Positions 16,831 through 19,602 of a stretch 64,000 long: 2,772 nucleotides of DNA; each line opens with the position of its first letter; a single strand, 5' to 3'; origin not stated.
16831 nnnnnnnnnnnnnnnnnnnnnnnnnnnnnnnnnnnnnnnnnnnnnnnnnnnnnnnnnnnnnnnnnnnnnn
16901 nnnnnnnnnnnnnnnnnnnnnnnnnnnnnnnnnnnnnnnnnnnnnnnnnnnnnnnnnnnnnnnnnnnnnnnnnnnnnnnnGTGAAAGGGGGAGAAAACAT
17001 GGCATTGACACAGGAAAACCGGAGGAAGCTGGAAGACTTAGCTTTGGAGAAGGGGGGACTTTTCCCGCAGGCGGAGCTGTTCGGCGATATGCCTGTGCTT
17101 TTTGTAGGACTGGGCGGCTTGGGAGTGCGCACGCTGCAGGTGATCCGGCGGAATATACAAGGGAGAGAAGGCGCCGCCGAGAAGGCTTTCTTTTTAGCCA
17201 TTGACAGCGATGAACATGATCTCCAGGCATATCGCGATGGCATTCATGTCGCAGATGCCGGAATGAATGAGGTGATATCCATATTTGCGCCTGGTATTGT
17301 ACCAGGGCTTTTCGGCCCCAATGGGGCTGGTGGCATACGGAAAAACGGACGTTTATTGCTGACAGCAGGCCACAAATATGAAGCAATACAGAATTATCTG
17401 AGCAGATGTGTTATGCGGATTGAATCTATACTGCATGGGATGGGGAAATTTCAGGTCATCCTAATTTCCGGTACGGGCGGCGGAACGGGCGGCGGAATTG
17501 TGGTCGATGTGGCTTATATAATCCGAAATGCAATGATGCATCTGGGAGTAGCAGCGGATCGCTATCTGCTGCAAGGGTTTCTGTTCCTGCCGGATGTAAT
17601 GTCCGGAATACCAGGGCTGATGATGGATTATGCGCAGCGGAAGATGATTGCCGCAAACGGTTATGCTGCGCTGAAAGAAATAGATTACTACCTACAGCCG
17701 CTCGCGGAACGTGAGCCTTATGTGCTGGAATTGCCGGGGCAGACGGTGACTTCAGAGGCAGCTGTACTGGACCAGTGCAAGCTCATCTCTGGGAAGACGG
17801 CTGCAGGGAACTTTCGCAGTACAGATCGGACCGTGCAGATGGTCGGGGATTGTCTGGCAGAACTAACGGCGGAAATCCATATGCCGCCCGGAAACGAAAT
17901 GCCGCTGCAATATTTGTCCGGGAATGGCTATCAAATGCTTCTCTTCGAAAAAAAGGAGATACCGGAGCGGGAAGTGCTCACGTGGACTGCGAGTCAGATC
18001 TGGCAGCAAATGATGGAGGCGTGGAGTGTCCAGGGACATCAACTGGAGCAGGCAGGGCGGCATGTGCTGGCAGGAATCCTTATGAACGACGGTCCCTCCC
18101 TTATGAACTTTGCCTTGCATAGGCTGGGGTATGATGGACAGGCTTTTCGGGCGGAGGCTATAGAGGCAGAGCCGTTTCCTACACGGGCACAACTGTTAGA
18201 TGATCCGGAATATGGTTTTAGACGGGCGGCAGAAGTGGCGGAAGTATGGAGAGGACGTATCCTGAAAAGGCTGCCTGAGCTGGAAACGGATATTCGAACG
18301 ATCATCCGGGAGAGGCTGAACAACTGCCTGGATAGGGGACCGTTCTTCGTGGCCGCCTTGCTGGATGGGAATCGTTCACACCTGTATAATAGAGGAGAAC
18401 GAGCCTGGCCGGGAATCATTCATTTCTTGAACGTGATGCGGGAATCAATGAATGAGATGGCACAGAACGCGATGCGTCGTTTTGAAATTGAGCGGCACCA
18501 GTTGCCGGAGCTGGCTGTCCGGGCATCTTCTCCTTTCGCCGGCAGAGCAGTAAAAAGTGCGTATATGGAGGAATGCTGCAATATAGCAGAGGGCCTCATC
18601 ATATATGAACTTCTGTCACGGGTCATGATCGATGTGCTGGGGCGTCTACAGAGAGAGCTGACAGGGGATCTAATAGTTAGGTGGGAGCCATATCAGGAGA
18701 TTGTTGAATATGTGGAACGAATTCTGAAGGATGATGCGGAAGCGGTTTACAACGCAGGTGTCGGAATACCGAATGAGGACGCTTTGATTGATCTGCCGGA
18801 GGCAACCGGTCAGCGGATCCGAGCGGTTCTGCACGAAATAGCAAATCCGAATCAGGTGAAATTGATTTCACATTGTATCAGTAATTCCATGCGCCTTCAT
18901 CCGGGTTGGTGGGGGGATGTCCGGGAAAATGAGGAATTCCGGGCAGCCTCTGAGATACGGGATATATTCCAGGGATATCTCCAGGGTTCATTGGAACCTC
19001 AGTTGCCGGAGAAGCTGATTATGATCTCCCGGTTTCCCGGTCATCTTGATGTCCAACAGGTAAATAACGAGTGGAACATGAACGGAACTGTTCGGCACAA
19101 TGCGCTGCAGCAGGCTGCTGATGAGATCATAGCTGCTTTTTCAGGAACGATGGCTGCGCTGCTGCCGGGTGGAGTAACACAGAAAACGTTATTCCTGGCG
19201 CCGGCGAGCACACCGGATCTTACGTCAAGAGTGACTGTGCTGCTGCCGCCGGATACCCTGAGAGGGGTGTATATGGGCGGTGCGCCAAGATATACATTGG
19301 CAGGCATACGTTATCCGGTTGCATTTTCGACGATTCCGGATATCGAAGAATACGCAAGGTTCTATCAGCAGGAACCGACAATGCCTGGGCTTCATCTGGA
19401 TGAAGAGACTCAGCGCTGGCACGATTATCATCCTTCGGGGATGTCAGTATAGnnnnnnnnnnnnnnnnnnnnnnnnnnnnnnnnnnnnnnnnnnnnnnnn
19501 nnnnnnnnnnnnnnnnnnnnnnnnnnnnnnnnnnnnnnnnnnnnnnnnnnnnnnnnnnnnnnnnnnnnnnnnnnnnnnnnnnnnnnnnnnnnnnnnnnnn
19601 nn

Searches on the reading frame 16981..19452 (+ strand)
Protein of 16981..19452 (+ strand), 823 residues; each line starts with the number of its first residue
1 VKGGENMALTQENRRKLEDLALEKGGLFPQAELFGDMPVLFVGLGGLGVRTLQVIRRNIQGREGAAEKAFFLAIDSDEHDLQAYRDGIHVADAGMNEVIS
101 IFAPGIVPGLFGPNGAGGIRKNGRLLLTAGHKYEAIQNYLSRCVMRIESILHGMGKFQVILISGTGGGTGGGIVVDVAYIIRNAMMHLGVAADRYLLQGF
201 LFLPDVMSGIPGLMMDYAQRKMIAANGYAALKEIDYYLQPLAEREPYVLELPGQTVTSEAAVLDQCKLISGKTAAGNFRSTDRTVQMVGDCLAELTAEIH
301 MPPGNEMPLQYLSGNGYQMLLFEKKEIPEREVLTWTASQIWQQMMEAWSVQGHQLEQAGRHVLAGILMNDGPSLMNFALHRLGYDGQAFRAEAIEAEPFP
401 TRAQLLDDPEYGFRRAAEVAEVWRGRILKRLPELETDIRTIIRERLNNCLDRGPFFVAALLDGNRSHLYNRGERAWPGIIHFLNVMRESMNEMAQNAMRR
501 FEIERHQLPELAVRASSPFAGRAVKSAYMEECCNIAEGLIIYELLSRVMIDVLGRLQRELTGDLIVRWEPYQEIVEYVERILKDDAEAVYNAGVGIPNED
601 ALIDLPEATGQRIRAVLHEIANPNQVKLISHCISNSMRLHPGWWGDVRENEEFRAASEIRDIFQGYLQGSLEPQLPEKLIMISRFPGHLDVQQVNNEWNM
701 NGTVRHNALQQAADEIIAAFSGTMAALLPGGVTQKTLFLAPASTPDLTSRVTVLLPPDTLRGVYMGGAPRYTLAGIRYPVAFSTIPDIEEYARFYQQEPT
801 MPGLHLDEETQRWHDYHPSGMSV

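Call 4: search_protein_families(library=pfam, max_evalue=0.01, proteins=[window:16981-19452:+])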
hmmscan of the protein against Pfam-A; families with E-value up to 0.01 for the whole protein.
window:16981-19452:+ (823 aa): 2 families
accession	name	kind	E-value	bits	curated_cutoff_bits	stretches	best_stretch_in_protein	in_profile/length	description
PF13809.12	Tubulin_2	-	2.2e-33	116.4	27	2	114-299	115-298/356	Tubulin like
PF00091.31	Tubulin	-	0.0021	18.8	33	0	39-184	2-137/190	Tubulin/FtsZ family, GTPase domain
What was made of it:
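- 16981..19452 (+): Tubulin_2/FtsZl1 protein 1 (823 aa). Pfam Tubulin_2 2e-33 (call 4).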

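Call 15: search_protein_families(library=padloc, max_evalue=0.001, proteins=[window:16981-19452:+])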
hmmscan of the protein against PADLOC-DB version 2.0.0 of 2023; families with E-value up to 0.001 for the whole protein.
window:16981-19452:+ (823 aa): 0 families
